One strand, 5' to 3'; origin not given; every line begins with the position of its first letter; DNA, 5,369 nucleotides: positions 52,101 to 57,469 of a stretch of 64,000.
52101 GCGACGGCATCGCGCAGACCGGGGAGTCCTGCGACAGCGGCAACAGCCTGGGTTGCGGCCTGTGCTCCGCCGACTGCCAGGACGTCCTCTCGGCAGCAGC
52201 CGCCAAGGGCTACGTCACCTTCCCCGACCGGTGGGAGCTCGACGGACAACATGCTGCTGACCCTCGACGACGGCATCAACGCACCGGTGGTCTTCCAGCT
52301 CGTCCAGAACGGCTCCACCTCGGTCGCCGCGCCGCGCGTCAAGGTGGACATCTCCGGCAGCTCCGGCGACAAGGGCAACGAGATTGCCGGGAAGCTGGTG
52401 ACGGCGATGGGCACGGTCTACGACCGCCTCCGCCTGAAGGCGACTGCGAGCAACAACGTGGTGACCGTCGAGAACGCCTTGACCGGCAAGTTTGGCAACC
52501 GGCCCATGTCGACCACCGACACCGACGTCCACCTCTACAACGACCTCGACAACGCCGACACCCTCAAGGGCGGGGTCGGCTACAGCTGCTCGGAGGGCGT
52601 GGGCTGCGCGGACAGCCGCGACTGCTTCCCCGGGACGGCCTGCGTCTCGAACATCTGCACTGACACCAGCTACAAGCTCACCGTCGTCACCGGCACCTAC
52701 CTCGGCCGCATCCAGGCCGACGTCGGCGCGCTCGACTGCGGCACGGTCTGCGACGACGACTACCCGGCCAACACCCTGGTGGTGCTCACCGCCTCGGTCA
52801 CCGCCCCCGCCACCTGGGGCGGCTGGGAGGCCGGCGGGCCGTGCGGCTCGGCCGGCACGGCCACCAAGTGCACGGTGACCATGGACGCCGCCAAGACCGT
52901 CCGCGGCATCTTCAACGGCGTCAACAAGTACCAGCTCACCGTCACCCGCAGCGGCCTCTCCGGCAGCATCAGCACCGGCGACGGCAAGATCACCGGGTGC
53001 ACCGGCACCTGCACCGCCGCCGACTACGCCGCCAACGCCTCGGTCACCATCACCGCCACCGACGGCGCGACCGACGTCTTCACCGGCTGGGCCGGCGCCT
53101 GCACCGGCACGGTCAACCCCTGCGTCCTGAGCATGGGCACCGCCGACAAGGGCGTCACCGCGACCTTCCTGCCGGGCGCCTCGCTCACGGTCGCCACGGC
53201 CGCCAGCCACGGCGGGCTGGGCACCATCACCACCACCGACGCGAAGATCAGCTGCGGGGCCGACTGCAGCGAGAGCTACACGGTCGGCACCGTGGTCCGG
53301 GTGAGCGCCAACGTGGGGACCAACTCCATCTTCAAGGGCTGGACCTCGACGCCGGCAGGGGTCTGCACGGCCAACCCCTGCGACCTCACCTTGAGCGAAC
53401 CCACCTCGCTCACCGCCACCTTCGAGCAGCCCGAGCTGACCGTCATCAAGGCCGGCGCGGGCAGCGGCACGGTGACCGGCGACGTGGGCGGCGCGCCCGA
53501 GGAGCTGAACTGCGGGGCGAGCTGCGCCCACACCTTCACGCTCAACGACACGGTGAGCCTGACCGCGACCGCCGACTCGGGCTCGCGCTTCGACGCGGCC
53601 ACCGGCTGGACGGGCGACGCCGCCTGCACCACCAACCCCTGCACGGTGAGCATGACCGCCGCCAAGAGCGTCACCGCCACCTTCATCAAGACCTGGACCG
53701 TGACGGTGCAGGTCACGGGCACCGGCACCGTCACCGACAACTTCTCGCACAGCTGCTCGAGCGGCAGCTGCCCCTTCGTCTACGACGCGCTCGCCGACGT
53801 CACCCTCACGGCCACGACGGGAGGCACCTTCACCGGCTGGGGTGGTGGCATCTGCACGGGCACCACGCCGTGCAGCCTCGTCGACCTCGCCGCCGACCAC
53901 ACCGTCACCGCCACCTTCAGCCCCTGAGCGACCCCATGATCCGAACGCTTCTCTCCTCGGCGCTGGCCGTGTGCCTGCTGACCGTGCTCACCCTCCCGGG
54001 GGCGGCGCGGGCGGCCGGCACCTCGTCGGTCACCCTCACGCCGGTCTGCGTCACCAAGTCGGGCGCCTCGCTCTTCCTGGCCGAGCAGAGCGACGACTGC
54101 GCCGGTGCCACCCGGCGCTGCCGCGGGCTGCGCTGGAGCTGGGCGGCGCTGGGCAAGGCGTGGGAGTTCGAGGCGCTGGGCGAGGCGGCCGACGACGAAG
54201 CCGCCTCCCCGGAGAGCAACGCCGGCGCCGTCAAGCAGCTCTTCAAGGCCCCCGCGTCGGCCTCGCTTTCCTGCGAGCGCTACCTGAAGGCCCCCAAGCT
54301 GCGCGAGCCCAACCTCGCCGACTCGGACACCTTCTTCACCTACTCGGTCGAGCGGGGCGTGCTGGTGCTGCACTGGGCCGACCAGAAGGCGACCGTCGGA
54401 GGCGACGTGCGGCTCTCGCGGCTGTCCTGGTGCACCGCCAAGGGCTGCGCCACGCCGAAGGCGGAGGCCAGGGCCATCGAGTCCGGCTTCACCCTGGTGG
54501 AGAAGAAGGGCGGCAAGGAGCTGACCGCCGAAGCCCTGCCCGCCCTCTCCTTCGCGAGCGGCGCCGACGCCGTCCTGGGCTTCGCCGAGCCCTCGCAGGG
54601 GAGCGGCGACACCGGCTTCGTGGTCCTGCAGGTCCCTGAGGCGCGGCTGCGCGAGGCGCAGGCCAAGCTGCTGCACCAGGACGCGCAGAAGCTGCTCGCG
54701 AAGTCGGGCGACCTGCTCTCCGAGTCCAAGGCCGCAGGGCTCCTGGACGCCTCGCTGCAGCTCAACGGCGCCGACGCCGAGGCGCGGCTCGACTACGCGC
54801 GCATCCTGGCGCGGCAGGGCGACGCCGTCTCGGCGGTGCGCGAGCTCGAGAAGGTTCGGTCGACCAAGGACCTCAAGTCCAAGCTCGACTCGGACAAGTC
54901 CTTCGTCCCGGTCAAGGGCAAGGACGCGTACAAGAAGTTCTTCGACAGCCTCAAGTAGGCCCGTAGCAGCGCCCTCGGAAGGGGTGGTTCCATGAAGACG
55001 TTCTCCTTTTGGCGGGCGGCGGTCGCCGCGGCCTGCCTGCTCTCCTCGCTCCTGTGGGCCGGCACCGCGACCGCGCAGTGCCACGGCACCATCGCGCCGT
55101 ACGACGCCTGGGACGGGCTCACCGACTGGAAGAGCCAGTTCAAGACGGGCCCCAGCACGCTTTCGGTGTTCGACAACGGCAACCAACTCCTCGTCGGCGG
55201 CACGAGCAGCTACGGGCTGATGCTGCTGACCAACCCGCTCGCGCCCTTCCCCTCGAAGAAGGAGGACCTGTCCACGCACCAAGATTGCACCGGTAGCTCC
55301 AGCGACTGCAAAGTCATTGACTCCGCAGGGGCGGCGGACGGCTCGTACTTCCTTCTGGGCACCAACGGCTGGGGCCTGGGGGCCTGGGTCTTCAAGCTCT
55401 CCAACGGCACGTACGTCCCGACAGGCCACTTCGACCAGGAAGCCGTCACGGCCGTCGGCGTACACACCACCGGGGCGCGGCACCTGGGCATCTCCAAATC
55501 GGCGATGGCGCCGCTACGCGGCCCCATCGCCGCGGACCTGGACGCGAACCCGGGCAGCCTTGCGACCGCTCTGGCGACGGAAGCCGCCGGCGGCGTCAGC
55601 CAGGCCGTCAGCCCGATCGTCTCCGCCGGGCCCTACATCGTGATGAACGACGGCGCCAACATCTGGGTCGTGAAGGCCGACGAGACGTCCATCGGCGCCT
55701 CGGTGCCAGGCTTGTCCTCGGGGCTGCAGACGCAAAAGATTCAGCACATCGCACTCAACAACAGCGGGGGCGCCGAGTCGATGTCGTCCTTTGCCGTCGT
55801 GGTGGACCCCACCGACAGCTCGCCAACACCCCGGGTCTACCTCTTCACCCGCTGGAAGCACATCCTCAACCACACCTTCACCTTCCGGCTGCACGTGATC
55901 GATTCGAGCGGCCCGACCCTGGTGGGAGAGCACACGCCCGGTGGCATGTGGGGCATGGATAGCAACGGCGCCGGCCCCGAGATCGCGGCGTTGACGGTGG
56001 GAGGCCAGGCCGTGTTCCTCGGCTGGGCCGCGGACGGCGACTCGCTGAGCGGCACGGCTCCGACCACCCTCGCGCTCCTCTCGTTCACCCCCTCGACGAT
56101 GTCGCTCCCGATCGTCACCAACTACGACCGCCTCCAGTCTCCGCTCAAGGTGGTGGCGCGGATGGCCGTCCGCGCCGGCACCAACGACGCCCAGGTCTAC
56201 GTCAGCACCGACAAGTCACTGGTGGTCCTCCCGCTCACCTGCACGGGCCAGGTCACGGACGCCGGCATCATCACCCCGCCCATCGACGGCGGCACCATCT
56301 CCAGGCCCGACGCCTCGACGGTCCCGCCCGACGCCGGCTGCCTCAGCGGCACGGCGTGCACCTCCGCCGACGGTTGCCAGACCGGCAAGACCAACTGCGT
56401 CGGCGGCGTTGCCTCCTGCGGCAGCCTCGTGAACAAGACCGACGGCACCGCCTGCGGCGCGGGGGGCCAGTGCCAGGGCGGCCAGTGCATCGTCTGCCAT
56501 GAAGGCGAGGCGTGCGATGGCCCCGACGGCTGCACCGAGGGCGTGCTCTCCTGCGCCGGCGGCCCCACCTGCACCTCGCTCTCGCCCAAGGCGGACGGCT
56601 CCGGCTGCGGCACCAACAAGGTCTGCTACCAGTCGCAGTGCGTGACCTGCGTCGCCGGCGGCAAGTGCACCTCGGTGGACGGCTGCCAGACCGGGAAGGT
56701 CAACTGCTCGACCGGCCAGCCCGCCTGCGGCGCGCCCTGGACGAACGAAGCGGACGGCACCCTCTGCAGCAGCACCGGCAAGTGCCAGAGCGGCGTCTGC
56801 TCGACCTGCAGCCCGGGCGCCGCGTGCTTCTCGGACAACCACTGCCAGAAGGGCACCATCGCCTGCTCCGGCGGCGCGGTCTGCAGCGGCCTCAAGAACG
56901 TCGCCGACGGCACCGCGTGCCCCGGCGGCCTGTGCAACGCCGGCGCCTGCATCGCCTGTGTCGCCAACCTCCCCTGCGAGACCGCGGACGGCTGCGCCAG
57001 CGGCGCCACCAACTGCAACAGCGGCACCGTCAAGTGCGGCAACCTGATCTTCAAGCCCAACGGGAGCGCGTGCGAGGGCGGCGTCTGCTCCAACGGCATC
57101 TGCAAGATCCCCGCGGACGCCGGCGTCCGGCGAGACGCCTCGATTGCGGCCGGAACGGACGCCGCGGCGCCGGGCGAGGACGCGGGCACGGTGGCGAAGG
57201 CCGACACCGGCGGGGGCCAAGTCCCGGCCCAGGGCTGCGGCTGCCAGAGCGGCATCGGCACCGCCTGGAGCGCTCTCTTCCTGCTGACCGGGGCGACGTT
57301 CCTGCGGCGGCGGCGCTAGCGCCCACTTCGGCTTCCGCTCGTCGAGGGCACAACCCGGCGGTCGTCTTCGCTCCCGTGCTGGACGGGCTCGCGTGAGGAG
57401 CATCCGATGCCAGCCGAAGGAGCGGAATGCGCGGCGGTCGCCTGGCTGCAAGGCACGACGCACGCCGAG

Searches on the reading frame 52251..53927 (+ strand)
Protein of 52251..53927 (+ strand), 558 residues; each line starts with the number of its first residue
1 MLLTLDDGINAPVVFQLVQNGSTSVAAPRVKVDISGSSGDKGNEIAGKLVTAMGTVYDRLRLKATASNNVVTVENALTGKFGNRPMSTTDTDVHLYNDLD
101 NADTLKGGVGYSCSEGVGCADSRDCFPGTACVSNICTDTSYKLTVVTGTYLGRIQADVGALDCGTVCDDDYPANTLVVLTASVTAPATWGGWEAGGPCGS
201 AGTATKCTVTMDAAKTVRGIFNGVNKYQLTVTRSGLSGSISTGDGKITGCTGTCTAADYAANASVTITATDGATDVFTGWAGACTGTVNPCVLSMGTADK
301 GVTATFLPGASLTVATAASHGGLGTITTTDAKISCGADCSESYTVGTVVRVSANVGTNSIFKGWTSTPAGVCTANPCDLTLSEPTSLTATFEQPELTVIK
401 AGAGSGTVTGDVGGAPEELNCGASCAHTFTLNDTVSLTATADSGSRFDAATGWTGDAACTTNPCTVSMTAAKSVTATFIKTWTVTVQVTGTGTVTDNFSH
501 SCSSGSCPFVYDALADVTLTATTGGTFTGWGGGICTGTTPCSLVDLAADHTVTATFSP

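Call 32: search_protein_families(library=pfam, proteins=[window:52251-53927:+], max_evalue=0.01)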
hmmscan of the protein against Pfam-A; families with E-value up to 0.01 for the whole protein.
window:52251-53927:+ (558 aa): 1 family
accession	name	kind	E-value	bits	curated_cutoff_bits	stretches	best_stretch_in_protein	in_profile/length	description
PF18998.6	Flg_new_2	-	7e-22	77.7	23.6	3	244-307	10-70/73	Divergent InlB B-repeat domain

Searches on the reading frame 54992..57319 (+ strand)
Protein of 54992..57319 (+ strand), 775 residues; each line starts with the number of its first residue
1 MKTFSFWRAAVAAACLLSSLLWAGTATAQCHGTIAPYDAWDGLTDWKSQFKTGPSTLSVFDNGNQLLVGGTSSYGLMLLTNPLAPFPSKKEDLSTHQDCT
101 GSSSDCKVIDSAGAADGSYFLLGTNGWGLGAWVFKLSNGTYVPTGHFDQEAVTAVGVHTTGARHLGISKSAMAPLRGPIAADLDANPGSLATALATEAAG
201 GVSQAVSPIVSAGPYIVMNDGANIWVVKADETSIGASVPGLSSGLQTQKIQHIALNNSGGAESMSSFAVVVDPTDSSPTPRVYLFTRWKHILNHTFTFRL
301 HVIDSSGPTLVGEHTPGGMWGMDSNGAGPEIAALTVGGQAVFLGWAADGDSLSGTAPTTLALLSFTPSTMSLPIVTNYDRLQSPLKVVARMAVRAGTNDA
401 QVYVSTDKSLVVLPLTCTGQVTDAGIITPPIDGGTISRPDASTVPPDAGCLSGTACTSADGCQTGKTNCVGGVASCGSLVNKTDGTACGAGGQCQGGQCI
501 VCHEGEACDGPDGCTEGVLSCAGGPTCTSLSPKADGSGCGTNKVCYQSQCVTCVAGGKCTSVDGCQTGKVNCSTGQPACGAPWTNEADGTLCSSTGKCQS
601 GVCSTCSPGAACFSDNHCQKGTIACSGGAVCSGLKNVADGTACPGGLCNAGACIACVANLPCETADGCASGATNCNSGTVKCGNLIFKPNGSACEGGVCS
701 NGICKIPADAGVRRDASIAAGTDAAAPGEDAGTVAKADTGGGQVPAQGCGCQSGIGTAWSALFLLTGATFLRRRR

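Call 32: search_protein_families(library=pfam, proteins=[window:54992-57319:+], max_evalue=0.01)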
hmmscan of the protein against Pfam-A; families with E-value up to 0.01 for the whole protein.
window:54992-57319:+ (775 aa): 0 families

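Call 58: search_protein_families(library=ncbifam, proteins=[window:54992-57319:+], max_evalue=0.01)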
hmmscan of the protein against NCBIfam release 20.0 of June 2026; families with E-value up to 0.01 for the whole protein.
window:54992-57319:+ (775 aa): 0 families
